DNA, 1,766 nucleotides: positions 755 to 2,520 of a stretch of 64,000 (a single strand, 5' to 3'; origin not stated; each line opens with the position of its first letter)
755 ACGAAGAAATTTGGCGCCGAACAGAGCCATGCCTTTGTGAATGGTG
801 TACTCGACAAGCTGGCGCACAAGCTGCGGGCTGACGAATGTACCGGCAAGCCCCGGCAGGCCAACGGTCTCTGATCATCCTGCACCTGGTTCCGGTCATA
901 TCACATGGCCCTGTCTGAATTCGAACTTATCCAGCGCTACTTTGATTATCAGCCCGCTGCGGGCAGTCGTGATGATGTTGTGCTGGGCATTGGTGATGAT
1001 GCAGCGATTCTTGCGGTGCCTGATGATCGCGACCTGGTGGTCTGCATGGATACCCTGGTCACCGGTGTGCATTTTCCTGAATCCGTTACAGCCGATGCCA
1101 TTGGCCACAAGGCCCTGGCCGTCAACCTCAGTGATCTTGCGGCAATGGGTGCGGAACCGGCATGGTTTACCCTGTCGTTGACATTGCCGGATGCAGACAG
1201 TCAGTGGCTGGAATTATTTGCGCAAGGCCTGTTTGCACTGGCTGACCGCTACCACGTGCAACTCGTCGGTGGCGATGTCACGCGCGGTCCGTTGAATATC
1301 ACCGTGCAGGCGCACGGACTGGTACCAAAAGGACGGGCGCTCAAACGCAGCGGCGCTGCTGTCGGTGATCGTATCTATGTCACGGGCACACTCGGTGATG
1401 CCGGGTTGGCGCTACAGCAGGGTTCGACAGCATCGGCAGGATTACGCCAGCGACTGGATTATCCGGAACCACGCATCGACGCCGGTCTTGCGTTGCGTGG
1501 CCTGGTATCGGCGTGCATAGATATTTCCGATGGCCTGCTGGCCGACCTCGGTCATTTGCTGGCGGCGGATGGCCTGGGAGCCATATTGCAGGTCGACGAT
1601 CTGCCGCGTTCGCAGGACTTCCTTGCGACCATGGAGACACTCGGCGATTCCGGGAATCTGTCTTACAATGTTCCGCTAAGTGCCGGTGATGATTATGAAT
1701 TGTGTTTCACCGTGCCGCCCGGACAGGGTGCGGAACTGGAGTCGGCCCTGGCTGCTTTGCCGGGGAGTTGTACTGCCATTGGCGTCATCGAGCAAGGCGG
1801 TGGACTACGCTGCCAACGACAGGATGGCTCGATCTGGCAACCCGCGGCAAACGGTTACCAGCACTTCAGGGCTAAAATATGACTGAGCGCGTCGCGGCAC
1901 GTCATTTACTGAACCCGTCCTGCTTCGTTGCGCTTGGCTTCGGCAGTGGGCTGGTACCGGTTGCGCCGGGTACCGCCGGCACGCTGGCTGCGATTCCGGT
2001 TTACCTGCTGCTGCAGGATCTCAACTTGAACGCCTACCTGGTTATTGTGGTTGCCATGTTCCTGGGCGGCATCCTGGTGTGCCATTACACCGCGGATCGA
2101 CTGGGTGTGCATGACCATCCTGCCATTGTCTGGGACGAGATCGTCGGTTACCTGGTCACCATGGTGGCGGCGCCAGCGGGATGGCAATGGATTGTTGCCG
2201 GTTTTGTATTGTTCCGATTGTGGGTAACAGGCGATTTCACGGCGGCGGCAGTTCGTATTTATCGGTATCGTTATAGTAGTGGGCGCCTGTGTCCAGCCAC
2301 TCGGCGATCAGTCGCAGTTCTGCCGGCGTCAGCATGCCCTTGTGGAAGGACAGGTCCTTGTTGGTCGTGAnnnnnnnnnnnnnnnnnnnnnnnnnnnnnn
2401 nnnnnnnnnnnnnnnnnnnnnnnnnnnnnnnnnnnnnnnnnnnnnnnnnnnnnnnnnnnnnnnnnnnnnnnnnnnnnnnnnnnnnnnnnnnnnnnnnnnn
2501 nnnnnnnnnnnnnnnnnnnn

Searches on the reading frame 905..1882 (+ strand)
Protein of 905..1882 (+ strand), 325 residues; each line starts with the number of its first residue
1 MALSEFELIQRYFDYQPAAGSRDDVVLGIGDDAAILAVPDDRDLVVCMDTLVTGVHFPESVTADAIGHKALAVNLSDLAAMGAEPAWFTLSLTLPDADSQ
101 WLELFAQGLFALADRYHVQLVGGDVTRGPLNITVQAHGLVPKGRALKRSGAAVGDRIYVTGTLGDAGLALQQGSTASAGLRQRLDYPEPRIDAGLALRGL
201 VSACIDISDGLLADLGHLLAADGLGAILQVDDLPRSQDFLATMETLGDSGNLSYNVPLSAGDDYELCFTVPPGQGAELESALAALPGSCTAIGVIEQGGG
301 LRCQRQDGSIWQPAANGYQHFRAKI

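Call 20: search_protein_families(library=pfam, proteins=[window:905-1882:+], max_evalue=0.001)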
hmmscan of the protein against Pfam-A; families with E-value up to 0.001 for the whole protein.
window:905-1882:+ (325 aa): 2 families
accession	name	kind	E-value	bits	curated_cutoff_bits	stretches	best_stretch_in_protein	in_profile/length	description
PF00586.29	AIRS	-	6.5e-30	104.3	24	1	30-140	1-112/112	AIR synthase related protein, N-terminal domain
PF02769.27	AIRS_C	-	2.1e-09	38.2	23.1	1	153-303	2-153/156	AIR synthase related protein, C-terminal domain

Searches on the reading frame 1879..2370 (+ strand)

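Call 20: search_protein_families(library=pfam, proteins=[window:1879-2370:+], max_evalue=0.001)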
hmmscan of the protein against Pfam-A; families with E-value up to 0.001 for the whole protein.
window:1879-2370:+ (163 aa): 1 family
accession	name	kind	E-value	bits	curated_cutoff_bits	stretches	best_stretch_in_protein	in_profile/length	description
PF04608.18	PgpA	-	1.2e-22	80.8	28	1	17-114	2-101/141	Phosphatidylglycerophosphatase A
